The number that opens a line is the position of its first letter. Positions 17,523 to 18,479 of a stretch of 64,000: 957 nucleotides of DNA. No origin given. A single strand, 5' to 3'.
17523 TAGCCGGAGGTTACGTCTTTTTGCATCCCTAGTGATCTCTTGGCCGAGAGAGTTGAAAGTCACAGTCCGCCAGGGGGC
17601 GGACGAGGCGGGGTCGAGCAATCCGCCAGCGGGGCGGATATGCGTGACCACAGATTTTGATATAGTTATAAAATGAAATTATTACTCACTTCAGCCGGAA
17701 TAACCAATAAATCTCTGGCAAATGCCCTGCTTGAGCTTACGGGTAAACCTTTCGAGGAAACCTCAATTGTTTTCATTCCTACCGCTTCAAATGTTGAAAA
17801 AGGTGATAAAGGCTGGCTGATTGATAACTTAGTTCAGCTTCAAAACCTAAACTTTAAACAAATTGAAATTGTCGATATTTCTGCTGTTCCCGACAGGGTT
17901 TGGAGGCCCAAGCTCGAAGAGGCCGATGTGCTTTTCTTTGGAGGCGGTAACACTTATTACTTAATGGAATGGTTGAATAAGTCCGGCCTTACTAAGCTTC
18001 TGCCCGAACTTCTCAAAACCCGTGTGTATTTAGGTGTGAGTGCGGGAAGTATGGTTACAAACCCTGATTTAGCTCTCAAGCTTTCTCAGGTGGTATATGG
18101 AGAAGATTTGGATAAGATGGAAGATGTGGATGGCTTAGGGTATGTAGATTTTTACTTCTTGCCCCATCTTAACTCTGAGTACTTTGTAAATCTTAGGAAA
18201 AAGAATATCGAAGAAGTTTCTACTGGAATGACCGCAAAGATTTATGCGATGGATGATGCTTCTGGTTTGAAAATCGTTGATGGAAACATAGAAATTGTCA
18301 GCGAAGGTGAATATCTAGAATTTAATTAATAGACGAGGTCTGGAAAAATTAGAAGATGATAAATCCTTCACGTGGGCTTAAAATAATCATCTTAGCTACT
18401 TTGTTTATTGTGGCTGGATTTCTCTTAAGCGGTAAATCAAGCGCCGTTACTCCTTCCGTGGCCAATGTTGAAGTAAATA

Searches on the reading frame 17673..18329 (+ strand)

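Call 87: search_protein_families(library=pfam, proteins=[window:17673-18329:+], max_evalue=0.001)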
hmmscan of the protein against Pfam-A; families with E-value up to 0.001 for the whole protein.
window:17673-18329:+ (218 aa): 1 family
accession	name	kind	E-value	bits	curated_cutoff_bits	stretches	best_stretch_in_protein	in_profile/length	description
PF03575.23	Peptidase_S51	-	2.7e-27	96.3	23.9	1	3-208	1-205/206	Peptidase family S51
